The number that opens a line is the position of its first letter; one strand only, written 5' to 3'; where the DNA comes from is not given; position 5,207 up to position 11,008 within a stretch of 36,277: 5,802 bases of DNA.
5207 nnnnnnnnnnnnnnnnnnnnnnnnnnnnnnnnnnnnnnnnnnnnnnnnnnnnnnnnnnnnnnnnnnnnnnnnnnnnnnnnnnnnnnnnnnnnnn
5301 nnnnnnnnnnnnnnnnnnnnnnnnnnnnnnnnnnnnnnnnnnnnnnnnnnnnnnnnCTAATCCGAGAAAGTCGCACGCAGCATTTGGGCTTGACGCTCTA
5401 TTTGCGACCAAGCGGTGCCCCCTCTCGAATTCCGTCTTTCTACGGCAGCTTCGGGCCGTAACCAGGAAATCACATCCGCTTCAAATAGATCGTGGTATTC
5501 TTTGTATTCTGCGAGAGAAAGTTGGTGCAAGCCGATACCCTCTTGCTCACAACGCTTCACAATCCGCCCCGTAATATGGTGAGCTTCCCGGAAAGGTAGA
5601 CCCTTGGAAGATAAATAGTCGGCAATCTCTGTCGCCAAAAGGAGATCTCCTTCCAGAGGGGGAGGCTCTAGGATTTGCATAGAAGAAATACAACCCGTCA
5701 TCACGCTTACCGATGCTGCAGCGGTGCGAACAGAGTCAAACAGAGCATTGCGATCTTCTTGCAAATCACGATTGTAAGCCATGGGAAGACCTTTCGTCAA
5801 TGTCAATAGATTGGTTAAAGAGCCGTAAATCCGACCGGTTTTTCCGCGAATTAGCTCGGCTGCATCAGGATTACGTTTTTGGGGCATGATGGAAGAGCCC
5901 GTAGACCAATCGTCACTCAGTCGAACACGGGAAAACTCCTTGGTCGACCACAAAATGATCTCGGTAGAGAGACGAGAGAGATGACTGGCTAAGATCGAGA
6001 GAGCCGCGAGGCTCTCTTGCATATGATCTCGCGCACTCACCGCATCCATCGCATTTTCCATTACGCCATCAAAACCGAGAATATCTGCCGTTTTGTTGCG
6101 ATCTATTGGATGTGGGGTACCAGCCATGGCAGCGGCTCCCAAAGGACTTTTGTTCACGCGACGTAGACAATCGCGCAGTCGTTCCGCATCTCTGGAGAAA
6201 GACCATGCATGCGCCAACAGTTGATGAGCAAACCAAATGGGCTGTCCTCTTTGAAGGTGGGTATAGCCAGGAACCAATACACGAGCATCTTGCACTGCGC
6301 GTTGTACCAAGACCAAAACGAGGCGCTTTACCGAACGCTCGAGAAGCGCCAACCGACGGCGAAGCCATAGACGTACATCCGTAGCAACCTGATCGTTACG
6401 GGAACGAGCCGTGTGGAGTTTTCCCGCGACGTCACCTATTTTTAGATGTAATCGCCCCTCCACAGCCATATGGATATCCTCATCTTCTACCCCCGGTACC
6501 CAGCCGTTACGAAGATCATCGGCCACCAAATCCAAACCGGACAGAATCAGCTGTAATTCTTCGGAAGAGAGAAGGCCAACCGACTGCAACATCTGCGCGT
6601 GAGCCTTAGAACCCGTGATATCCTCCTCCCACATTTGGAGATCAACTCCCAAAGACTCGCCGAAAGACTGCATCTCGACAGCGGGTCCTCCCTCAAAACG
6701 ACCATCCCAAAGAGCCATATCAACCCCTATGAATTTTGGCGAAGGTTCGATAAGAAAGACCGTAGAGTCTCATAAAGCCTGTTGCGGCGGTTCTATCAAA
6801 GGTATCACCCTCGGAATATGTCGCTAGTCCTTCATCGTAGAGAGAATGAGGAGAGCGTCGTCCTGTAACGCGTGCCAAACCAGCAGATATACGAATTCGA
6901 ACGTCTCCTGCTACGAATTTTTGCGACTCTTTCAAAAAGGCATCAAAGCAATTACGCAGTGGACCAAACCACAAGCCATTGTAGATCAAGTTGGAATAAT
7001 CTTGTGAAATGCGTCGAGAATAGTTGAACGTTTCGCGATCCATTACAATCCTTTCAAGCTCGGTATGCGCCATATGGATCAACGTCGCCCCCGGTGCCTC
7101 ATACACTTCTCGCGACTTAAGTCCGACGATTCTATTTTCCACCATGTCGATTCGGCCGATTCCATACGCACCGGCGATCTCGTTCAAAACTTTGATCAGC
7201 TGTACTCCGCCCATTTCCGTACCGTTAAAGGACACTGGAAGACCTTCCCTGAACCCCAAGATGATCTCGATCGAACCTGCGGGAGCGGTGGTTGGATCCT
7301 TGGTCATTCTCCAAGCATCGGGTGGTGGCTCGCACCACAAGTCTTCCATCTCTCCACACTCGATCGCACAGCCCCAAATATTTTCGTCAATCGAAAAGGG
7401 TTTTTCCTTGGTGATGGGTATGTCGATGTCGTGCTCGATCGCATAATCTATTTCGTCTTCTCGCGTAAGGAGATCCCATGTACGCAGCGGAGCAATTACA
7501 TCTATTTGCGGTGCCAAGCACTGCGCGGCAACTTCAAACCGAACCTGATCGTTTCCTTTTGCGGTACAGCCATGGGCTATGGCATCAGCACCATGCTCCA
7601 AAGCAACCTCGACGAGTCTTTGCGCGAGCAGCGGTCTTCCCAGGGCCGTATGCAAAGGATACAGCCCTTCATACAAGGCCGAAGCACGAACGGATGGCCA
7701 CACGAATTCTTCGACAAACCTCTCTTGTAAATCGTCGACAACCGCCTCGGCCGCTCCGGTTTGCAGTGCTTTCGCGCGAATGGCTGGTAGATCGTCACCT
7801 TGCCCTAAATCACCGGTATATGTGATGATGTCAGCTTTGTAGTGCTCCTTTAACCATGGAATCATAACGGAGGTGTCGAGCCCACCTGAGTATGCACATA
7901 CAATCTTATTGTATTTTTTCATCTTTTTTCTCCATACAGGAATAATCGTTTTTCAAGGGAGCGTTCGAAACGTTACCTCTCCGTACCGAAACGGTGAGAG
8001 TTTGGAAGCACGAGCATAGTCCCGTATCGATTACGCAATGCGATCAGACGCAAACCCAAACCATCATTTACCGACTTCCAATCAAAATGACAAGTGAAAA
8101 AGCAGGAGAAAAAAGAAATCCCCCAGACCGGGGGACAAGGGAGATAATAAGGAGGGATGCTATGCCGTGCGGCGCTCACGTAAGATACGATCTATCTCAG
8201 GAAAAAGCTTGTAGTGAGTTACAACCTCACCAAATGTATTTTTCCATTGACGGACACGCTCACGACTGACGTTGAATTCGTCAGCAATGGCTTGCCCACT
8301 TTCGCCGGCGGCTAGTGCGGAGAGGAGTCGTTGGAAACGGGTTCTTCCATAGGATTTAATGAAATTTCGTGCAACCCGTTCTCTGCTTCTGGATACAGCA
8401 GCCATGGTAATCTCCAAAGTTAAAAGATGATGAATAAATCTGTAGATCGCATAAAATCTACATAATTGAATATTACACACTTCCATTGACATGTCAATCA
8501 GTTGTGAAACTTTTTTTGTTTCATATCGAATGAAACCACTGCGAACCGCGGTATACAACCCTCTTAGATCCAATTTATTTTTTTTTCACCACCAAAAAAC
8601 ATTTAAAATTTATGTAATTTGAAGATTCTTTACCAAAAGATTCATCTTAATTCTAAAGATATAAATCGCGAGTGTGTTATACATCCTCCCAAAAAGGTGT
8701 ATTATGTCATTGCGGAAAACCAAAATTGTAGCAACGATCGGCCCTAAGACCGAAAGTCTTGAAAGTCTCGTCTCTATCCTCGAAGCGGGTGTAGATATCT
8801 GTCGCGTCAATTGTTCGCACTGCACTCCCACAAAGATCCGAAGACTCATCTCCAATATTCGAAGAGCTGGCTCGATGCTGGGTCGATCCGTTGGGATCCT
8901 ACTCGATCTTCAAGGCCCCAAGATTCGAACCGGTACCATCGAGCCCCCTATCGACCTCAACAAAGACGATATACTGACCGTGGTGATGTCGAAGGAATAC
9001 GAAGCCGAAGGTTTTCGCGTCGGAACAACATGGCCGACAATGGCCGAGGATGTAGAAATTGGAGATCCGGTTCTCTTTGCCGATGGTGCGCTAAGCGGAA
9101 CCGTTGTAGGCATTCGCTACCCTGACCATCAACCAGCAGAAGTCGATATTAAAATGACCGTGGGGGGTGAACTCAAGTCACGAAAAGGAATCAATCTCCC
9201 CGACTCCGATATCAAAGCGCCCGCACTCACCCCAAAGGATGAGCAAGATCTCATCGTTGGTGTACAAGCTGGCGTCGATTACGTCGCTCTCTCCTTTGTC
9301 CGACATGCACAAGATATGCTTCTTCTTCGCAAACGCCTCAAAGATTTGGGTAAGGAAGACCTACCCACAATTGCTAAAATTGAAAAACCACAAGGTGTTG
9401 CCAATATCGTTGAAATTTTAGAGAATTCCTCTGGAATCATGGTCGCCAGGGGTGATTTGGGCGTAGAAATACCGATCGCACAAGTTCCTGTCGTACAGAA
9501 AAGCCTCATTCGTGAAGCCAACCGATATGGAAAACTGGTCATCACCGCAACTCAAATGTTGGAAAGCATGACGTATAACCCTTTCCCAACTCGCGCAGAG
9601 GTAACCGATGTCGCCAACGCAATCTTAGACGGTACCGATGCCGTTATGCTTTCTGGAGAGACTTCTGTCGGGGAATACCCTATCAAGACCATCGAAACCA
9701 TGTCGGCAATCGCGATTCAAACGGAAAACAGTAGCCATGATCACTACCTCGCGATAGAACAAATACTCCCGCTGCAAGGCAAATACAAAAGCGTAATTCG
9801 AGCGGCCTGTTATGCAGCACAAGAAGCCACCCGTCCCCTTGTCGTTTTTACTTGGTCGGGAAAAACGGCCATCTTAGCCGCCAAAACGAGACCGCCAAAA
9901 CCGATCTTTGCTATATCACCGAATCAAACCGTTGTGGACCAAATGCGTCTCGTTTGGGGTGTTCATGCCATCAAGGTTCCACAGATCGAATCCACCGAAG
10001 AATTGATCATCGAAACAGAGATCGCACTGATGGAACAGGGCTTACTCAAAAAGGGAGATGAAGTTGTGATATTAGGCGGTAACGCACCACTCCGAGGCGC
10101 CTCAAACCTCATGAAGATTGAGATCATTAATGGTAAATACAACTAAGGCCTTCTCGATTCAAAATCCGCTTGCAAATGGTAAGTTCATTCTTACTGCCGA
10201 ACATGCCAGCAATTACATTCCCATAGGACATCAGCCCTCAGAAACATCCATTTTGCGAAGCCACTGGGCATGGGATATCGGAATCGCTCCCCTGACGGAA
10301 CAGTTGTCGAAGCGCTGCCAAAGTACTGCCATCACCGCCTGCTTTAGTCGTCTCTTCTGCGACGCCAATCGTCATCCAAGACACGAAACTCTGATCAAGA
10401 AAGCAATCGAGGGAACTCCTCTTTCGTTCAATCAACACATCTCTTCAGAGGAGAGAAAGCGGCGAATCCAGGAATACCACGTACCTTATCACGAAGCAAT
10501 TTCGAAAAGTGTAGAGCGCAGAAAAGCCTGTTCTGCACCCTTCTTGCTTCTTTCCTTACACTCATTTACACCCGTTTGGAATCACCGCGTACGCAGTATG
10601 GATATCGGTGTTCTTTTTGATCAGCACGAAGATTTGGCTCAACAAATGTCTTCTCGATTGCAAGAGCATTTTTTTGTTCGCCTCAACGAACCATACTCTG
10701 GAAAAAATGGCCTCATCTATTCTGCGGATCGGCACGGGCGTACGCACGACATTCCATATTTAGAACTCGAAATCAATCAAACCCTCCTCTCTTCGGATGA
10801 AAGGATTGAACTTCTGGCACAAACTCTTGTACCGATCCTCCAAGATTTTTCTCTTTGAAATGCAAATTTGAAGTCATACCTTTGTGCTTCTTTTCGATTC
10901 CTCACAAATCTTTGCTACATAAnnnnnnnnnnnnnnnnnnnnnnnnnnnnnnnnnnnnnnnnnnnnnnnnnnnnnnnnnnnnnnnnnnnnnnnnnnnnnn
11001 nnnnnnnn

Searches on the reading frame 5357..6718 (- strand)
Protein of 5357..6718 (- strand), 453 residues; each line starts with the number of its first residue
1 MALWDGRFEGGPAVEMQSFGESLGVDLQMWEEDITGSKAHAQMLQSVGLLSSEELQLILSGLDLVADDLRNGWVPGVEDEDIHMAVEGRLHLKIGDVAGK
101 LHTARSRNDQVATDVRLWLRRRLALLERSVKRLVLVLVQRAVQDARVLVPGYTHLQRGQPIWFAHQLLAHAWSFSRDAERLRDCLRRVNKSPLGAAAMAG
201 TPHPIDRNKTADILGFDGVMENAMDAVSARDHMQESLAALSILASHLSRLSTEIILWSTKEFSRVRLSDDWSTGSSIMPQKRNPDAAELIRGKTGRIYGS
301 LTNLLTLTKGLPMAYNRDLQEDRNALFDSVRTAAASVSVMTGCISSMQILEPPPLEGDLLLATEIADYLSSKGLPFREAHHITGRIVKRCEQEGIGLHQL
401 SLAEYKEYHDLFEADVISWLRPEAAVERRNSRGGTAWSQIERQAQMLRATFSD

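Call 7: search_protein_families(library=pfam, proteins=[window:5357-6718:-], max_evalue=0.001)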
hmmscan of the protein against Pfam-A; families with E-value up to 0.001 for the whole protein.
window:5357-6718:- (453 aa): 2 families
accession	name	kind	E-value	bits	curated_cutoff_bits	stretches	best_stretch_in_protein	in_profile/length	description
PF00206.25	Lyase_1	-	1.9e-68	231.6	27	1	14-299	9-312/312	Lyase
PF14698.11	ASL_C2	-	2.3e-26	92.5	27.3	1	360-427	2-69/69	Argininosuccinate lyase C-terminal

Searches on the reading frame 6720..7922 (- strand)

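Call 7: search_protein_families(library=pfam, proteins=[window:6720-7922:-], max_evalue=0.001)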
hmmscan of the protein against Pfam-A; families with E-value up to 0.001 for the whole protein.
window:6720-7922:- (400 aa): 2 families
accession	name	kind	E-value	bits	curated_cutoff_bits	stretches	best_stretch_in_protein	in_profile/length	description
PF20979.2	Arginosuc_syn_C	-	2.1e-81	273.2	27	1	176-393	1-218/219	Arginosuccinate synthase C-terminal domain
PF00764.25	Arginosuc_synth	-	1.6e-60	204.2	27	1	6-166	1-161/162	Arginosuccinate synthase N-terminal HUP domain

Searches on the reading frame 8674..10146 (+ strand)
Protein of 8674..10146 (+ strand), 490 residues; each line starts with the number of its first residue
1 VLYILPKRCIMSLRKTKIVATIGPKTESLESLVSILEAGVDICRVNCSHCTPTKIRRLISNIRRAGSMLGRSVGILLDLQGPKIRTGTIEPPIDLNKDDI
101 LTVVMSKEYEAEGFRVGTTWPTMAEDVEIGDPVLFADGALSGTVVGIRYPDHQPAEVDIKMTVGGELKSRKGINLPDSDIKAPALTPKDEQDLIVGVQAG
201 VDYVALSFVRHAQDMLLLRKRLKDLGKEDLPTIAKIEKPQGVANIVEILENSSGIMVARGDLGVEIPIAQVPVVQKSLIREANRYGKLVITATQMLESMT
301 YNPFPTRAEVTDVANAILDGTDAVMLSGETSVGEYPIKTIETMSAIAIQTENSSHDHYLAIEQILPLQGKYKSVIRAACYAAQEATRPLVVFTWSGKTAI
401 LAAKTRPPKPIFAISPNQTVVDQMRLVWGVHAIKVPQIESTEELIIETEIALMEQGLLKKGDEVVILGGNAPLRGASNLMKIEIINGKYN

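Call 7: search_protein_families(library=pfam, proteins=[window:8674-10146:+], max_evalue=0.001)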
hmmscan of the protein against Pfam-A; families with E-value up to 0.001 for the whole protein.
window:8674-10146:+ (490 aa): 2 families
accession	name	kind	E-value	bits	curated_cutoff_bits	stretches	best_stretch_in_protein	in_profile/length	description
PF00224.27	PK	-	2.1e-109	366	30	1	14-340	2-328/328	Pyruvate kinase, barrel domain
PF02887.21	PK_C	-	3.1e-25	88.9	28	1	373-482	2-113/114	Pyruvate kinase, alpha/beta domain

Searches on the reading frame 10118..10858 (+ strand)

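Call 7: search_protein_families(library=pfam, proteins=[window:10118-10858:+], max_evalue=0.001)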
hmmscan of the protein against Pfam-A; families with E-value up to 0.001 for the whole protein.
window:10118-10858:+ (246 aa): 1 family
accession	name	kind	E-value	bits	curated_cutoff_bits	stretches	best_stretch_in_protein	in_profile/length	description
PF05013.17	FGase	-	1.5e-35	123.8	28.9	1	23-223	3-217/219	N-formylglutamate amidohydrolase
